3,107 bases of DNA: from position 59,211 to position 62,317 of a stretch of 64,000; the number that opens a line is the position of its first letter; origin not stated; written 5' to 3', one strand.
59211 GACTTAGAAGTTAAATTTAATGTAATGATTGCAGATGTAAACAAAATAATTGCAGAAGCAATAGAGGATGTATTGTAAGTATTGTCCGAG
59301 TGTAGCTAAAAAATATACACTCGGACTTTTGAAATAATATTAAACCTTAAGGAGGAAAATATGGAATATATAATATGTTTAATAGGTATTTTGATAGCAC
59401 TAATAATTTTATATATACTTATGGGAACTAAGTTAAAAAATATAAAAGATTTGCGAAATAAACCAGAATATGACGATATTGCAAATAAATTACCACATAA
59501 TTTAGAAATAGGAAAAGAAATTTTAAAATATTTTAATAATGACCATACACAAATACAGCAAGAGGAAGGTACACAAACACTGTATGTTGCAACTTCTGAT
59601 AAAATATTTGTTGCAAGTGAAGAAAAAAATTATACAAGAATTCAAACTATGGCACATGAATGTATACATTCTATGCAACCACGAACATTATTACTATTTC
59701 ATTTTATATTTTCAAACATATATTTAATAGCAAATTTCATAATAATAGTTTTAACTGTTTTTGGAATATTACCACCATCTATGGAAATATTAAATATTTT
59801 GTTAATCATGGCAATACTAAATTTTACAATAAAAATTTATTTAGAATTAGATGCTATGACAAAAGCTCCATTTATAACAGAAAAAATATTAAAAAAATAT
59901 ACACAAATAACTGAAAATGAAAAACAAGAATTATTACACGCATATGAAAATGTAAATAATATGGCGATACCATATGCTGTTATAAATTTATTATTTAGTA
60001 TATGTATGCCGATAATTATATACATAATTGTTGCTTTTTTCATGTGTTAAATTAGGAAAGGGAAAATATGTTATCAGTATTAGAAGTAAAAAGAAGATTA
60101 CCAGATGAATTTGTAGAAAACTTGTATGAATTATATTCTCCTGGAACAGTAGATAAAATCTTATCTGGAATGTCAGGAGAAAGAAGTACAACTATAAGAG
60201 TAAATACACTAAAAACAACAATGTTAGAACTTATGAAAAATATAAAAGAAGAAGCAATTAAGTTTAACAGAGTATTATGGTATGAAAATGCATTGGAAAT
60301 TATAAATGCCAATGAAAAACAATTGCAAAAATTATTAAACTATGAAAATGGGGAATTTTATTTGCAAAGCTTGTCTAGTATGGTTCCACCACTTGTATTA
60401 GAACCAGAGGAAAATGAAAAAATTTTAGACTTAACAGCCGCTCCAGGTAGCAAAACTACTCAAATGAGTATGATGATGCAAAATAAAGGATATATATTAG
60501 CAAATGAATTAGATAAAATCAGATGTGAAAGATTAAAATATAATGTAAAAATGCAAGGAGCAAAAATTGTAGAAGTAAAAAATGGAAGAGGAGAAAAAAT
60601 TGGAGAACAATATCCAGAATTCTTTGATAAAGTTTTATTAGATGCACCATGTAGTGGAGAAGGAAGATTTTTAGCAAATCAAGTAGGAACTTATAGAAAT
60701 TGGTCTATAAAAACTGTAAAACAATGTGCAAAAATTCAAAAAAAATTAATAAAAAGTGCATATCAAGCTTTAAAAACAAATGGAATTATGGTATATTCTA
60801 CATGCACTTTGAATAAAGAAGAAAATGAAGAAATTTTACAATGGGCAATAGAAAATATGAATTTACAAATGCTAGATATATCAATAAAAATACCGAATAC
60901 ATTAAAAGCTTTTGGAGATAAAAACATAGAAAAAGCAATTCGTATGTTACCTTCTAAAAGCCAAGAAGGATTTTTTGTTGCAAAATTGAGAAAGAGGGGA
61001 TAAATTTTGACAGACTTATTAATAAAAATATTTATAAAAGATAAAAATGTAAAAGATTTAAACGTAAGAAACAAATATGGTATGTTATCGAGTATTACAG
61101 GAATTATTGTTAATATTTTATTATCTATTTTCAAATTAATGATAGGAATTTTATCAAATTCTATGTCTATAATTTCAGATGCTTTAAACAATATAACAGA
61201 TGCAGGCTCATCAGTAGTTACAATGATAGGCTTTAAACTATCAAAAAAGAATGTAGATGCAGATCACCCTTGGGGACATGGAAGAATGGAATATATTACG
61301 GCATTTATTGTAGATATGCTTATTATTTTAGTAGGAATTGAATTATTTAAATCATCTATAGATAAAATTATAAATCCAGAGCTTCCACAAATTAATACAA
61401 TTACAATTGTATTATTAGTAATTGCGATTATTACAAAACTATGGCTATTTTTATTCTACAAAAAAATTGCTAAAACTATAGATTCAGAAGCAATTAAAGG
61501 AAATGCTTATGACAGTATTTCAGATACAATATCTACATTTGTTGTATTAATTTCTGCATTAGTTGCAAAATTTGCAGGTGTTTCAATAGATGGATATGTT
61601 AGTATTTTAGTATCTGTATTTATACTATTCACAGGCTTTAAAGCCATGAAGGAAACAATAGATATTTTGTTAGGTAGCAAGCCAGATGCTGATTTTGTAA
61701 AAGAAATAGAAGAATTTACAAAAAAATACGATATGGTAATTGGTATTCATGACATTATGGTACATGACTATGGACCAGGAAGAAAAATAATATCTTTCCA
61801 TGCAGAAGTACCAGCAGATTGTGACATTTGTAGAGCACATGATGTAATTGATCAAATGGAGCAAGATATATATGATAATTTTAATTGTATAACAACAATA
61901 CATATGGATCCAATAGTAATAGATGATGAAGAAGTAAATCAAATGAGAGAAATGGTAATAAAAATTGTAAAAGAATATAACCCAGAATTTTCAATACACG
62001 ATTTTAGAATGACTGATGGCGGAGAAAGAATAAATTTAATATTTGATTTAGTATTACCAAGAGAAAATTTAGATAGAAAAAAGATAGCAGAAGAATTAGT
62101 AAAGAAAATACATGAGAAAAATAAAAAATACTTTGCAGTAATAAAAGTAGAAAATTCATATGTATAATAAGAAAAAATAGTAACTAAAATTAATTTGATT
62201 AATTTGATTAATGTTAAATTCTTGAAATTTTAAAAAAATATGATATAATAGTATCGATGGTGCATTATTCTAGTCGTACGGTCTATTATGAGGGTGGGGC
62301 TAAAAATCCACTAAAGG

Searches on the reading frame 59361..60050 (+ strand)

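Call 7: search_protein_families(library=pfam, proteins=[window:59361-60050:+], max_evalue=0.01)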
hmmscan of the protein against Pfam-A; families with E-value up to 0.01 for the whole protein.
window:59361-60050:+ (229 aa): 2 families
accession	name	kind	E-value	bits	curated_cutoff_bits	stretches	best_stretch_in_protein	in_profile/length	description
PF04298.18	Zn_peptidase_2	-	0.0015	18.5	27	1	15-205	6-199/218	Putative neutral zinc metallopeptidase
PF10026.15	DUF2268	-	0.0077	16.2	23.6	0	57-106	27-78/195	Predicted Zn-dependent protease (DUF2268)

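Call 8: search_protein_families(library=ncbifam, proteins=[window:59361-60050:+], max_evalue=0.01)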
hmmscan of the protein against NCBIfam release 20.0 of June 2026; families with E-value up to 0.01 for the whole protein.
window:59361-60050:+ (229 aa): 0 families

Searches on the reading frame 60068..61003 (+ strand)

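Call 7: search_protein_families(library=pfam, proteins=[window:60068-61003:+], max_evalue=0.01)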
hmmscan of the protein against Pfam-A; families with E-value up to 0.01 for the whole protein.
window:60068-61003:+ (311 aa): 6 families
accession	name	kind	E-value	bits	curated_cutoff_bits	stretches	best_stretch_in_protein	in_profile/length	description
PF01189.24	Methyltr_RsmB-F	-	1.8e-46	158.8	27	1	109-308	2-199/199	16S rRNA methyltransferase RsmB/F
PF17125.10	Methyltr_RsmF_N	-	5.9e-10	39.9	34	1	11-101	1-85/86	N-terminal domain of 16S rRNA methyltransferase RsmF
PF13847.12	Methyltransf_31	-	4e-06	27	27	1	114-261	2-127/145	Methyltransferase domain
PF22458.1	RsmF-B_ferredox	-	6e-06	26.7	27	1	12-80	2-69/74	Methyltr_RsmF/B-like, ferredoxin-like domain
PF16849.11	Glyco_transf_88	-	0.00084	18.8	27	1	221-272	35-86/423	Glycosyltransferase family 88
PF01135.25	PCMT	-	0.0067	16.7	20.3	0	113-177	71-135/210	Protein-L-isoaspartate(D-aspartate) O-methyltransferase (PCMT)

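Call 8: search_protein_families(library=ncbifam, proteins=[window:60068-61003:+], max_evalue=0.01)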
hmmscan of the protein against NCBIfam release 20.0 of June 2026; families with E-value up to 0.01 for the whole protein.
window:60068-61003:+ (311 aa): 11 families
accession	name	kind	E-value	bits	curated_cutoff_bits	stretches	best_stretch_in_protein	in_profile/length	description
TIGR00446.1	nop2p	subfamily_domain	1.2e-75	254.1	210.45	1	43-309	1-264/264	NOL1/NOP2/sun family putative RNA methylase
NF008898.0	PRK11933.1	equivalog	1.4e-65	221.6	588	1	8-309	5-310/480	16S rRNA (cytosine(1407)-C(5))-methyltransferase RsmF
NF011494.0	PRK14902.1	equivalog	1.7e-62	211.7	319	1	5-310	143-443/444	16S rRNA (cytosine(967)-C(5))-methyltransferase RsmB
NF040814.1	tRNA_cyt_mtase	equivalog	1.3e-57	195.2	550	1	37-309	31-304/305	tRNA (cytosine(49)-C(5))-methyltransferase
NF011493.0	PRK14901.1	equivalog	3.6e-54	184.3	540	1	5-310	145-446/447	16S rRNA (cytosine(967)-C(5))-methyltransferase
TIGR00563.1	rsmB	equivalog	1.3e-50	172.8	269.05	1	10-311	143-437/437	16S rRNA (cytosine(967)-C(5))-methyltransferase RsmB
NF041567.1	mtaseRsmF_Thermus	equivalog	7.3e-47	159.9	690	1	36-310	18-291/443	16S rRNA (cytosine(1407)-C(5))-methyltransferase RsmF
NF011495.0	PRK14903.1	equivalog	2.1e-38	132.3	503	1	27-309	150-429/431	16S rRNA (cytosine(967)-C(5))-methyltransferase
NF008149.0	PRK10901.1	equivalog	3.6e-36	125.1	375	1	15-310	154-433/434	16S rRNA (cytosine(967)-C(5))-methyltransferase RsmB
TIGR02469.1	CbiT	equivalog_domain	0.00073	19.8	78.3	1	111-191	15-94/124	precorrin-6Y C5,15-methyltransferase (decarboxylating) subunit CbiT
NF041536.1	ArsM_DUF2284_UU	exception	0.0039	15.6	575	1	114-190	75-150/459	arsenite methyltransferase/DUF2284 domain selenoprotein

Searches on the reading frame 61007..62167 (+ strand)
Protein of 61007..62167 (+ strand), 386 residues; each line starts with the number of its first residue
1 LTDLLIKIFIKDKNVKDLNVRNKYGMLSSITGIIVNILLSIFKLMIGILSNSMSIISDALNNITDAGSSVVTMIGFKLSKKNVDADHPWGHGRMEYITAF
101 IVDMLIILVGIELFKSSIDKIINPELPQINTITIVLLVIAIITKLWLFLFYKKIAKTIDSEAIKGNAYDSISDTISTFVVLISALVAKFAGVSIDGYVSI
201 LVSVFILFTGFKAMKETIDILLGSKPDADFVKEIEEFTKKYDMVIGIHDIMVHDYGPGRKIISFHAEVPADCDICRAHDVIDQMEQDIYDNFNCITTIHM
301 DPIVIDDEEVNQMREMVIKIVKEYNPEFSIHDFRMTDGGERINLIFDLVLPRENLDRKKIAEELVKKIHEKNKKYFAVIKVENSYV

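Call 7: search_protein_families(library=pfam, proteins=[window:61007-62167:+], max_evalue=0.01)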
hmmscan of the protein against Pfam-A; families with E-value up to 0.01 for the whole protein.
window:61007-62167:+ (386 aa): 2 families
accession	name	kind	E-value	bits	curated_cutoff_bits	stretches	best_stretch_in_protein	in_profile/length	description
PF01545.26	Cation_efflux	-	2e-44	152.2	26.6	1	30-222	2-198/198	Cation efflux family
PF16916.11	ZT_dimer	-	1.9e-19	69.9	26.7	2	226-302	1-77/78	Dimerisation domain of Zinc Transporter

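Call 8: search_protein_families(library=ncbifam, proteins=[window:61007-62167:+], max_evalue=0.01)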
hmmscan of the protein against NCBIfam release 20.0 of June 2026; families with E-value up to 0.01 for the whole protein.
window:61007-62167:+ (386 aa): 10 families
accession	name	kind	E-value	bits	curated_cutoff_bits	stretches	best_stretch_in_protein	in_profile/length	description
TIGR01297.1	CDF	superfamily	8.5e-59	199.2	82.35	1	31-301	7-281/285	cation diffusion facilitator family transporter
NF050169.1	CatEfflxFieF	equivalog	7.1e-38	130.4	420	1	27-303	6-282/282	cation efflux pump FieF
NF033615.1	CDF_MamM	equivalog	3.5e-37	128.2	350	1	30-300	13-284/290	magnetosome biogenesis CDF transporter MamM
NF033616.1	CDF_MamB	equivalog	6.5e-37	127.6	350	1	32-300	12-279/284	magnetosome biogenesis CDF transporter MamB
NF007064.0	PRK09509.1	equivalog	7.7e-36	123.6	447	1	28-312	12-296/300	CDF family cation-efflux transporter FieF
NF052621.1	MngEfTpMntE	equivalog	1.4e-33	116.6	500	1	31-302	8-281/293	manganese efflux transporter MntE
NF052602.1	Zn_efflux_Cdf31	equivalog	2.7e-28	99.2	460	1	31-310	12-297/299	CDF family zinc efflux transporter Cdf31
NF002923.0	PRK03557.1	equivalog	4.4e-20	72.2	408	1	33-301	25-290/313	CDF family zinc transporter ZitB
NF040994.1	MamV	equivalog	1.5e-19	70.3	500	1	37-307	22-288/319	CDF transporter MamV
NF033827.1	CDF_efflux_DmeF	equivalog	1.1e-10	41.4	250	2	33-142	22-135/309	CDF family Co(II)/Ni(II) efflux transporter DmeF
